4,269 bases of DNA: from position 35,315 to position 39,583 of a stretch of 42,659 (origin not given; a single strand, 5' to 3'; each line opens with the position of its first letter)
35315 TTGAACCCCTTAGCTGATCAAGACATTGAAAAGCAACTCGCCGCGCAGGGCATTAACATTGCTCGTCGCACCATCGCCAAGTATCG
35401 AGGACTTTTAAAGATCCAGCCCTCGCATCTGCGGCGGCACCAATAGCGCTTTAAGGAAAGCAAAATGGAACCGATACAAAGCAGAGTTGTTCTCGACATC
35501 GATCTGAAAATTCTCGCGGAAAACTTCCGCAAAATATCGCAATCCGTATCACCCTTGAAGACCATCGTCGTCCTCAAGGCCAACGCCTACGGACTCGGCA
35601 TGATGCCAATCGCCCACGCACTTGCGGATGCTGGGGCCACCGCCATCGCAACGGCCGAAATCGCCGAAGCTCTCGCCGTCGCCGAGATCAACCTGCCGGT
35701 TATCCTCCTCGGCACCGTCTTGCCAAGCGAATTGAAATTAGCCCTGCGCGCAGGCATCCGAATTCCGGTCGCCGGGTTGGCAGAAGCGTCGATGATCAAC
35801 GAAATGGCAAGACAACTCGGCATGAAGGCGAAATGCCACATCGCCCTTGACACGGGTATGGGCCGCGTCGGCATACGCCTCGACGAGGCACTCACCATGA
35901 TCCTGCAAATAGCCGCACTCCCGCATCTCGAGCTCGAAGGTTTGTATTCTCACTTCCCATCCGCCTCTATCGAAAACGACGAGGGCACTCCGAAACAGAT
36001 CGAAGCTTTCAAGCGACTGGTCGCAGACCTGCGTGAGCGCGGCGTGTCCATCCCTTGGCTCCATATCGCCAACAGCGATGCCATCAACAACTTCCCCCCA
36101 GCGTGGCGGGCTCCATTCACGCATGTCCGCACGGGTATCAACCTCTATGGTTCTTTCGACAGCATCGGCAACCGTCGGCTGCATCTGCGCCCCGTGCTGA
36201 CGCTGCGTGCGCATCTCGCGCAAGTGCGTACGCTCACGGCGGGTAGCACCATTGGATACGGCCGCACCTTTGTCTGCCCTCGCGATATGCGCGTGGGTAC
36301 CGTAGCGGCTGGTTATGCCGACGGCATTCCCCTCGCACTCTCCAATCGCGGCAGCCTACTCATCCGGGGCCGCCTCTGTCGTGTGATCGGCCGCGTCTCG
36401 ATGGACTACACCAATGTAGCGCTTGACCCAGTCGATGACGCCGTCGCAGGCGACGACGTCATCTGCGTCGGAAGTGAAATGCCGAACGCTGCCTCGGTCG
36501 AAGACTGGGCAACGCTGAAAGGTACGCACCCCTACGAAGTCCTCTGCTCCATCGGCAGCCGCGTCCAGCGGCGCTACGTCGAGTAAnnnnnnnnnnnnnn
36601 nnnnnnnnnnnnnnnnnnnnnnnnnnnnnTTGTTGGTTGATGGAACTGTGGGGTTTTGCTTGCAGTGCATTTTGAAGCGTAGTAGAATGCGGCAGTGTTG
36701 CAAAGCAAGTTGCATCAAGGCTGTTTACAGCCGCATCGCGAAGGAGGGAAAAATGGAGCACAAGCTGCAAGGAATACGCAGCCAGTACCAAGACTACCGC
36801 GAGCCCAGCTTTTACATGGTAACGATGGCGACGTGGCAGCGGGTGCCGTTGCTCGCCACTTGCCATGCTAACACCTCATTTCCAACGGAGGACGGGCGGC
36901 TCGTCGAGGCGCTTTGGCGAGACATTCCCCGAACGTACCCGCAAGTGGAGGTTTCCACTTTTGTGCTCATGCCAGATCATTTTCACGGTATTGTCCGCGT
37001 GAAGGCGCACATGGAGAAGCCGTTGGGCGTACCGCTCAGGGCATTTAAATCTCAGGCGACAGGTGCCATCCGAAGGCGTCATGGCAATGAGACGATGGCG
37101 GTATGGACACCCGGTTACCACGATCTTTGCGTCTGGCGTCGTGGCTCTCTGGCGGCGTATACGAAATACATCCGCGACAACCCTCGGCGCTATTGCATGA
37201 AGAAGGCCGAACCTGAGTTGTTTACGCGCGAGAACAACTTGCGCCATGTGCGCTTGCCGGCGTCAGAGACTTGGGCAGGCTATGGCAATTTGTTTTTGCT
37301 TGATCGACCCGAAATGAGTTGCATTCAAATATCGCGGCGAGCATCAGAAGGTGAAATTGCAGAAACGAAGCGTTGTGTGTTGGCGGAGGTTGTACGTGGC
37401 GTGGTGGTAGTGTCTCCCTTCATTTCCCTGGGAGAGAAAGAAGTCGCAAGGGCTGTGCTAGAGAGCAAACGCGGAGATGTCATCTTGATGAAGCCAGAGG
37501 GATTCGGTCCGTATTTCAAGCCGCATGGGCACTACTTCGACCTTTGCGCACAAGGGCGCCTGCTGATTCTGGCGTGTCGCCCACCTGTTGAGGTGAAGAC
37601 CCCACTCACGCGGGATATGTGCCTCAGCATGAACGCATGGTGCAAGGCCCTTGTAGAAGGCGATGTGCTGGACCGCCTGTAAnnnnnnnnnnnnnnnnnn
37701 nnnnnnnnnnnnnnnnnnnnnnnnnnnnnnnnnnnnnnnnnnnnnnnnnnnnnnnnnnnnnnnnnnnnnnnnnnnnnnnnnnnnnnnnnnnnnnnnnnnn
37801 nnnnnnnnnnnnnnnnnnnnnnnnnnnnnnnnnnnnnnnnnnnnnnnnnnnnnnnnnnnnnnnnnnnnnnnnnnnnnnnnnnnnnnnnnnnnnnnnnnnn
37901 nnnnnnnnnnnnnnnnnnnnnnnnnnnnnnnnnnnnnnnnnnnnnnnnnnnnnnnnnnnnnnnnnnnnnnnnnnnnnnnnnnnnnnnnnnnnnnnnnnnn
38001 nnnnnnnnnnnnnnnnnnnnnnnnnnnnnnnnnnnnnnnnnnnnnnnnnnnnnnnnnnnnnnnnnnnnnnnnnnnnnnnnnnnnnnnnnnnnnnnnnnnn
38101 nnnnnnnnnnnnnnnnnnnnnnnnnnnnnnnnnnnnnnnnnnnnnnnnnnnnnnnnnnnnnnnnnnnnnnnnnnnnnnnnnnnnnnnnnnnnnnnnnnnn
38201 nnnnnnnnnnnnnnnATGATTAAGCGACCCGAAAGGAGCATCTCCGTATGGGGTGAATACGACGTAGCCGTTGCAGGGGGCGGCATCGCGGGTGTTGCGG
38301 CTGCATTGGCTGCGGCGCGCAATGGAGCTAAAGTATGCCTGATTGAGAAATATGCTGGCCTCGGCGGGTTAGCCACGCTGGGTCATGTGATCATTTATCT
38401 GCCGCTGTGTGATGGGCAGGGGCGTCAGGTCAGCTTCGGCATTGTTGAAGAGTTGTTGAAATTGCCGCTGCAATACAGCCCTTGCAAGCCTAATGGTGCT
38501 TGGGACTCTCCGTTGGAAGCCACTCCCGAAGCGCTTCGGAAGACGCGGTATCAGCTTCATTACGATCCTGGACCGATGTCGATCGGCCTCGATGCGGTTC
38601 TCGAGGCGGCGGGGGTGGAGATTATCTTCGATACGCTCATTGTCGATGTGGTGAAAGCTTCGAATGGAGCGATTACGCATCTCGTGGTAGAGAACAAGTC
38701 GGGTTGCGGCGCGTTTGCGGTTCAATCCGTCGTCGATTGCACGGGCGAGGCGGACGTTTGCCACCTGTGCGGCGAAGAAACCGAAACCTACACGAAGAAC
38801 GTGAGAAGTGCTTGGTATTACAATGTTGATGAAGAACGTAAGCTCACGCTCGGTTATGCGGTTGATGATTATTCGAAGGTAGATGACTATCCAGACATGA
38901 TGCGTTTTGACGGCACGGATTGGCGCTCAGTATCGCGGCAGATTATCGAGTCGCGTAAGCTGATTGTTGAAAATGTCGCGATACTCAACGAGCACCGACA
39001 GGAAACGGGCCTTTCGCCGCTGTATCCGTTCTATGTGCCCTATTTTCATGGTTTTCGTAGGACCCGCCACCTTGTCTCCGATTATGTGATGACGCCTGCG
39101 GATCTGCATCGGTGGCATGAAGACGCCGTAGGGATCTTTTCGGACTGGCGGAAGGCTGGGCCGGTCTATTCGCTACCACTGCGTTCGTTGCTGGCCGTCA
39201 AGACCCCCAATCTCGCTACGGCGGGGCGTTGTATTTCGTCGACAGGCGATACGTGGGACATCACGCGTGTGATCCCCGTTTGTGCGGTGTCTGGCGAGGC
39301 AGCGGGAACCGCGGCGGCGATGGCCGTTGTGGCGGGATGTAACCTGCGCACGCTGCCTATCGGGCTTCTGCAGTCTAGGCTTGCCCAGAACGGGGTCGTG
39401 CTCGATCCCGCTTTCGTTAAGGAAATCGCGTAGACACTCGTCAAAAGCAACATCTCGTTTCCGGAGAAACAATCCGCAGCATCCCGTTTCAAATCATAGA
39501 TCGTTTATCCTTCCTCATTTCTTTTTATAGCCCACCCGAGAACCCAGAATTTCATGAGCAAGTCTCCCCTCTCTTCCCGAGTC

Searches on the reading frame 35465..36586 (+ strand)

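Call 21: search_protein_families(library=ncbifam, proteins=[window:35465-36586:+], max_evalue=0.1)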
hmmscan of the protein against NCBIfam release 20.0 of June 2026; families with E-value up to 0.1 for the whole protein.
window:35465-36586:+ (373 aa): 14 families
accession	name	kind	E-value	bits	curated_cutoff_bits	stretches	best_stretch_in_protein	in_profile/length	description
TIGR00492.1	alr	equivalog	5.8e-89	298.5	168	1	8-373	3-369/369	alanine racemase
NF033131.1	vanT-G-Cterm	exception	1.3e-71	241.4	460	1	7-370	2-367/368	serine racemase VanT catalytic subunit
NF008897.0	PRK11930.1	equivalog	1.8e-67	228.1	804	1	8-372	460-820/822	bifunctional UDP-N-acetylmuramoyl-tripeptide:D-alanyl-D-alanine ligase/alanine racemase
NF033132.1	vanT-CELN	equivalog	2.2e-52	178.4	900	1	7-369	339-695/697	membrane-bound serine racemase VanT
NF002970.2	PRK03646.1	exception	1e-43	149.8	600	1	8-368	5-352/356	catabolic alanine racemase DadX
NF000791.0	PRK00053.2-2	equivalog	1.2e-41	143.1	218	1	11-371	5-339/340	alanine racemase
NF009879.0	PRK13340.1-4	subfamily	2.9e-37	128.5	434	1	5-346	39-379/406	alanine racemase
NF033133.1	vanT-L-cat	exception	2.6e-35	122.3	750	1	24-367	24-361/366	serine racemase VanT-L catalytic subunit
NF000792.0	PRK00053.2-3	equivalog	5.5e-35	121.2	384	1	8-372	4-359/360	alanine racemase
NF040742.1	racem_Orr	exception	1.3e-05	24.5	480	1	10-160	4-154/351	ornithine racemase Orr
TIGR01048.1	lysA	equivalog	7.5e-05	21.4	297.9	1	13-198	31-231/417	diaminopimelate decarboxylase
NF045642.2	HdxyAspAldBhcC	equivalog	0.003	16.7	690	1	58-163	79-192/387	3-hydroxy-D-aspartate aldolase BhcC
TIGR00044.1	TIGR00044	hypoth_equivalog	0.014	15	106.25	1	105-229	104-227/229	YggS family pyridoxal phosphate-dependent enzyme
NF052544.1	OrLyDeCDokD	equivalog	0.061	11.9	700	0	46-164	80-215/461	ornithine/lysine decarboxylase DokD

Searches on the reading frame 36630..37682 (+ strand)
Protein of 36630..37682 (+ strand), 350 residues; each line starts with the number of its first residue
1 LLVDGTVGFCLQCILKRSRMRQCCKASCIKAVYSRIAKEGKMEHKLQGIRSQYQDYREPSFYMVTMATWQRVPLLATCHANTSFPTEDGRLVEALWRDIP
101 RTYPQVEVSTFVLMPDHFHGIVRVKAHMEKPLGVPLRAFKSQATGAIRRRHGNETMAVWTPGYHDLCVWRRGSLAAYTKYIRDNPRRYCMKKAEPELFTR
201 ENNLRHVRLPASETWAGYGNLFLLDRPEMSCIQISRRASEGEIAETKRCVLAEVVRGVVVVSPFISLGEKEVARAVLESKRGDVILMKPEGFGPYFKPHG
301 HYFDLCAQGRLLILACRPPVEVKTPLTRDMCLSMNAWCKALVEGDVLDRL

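Call 13: search_protein_families(library=pfam, proteins=[window:36630-37682:+])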
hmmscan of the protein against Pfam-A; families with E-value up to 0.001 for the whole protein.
window:36630-37682:+ (350 aa): 1 family
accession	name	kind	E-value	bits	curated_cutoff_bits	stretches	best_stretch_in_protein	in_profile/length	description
PF01797.21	Y1_Tnp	-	0.00064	20.3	23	0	105-183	40-120/121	Transposase IS200 like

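Call 21: search_protein_families(library=ncbifam, proteins=[window:36630-37682:+], max_evalue=0.1)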
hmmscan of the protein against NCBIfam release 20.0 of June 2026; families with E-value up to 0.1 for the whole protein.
window:36630-37682:+ (350 aa): 1 family
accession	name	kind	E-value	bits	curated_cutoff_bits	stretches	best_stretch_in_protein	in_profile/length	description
NF047646.1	REP_Tyr_transpos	equivalog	5.5e-14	52.3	80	1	57-187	7-133/146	REP-associated tyrosine transposase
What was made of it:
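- On BIME / REP-RAYT system: The RAYT-like ORF 36753-37682 scores NCBIfam REP_Tyr_transpos E 5.5e-14, 52 bits, below the cut-off of 80 (call 21).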

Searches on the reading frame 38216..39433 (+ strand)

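Call 13: search_protein_families(library=pfam, proteins=[window:38216-39433:+])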
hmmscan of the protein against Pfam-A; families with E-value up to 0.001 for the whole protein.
window:38216-39433:+ (405 aa): 8 families
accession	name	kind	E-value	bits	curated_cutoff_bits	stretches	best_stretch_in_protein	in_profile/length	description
PF12831.13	FAD_oxidored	-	6.7e-57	194.1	27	2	16-191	1-159/416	FAD dependent oxidoreductase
PF01266.30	DAO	-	1.2e-09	38.6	27.9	1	16-50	1-35/353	FAD dependent oxidoreductase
PF00890.30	FAD_binding_2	-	4.6e-09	36.4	20.4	1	16-51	1-36/414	FAD binding domain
PF07992.20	Pyr_redox_2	-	1.8e-06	28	26.1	1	15-49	1-31/291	Pyridine nucleotide-disulphide oxidoreductase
PF13450.12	NAD_binding_8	-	1.1e-05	26.1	21.9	1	19-54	1-36/68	NAD(P)-binding Rossmann-like domain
PF01946.23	Thi4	-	6.8e-05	22.6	26.2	1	6-57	9-61/235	Thi4 family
PF04820.20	Trp_halogenase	-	0.00014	21.3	21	0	104-179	143-214/458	Tryptophan halogenase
PF01134.28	GIDA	-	0.00038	20.1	22.1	1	16-45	1-30/391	Glucose inhibited division protein A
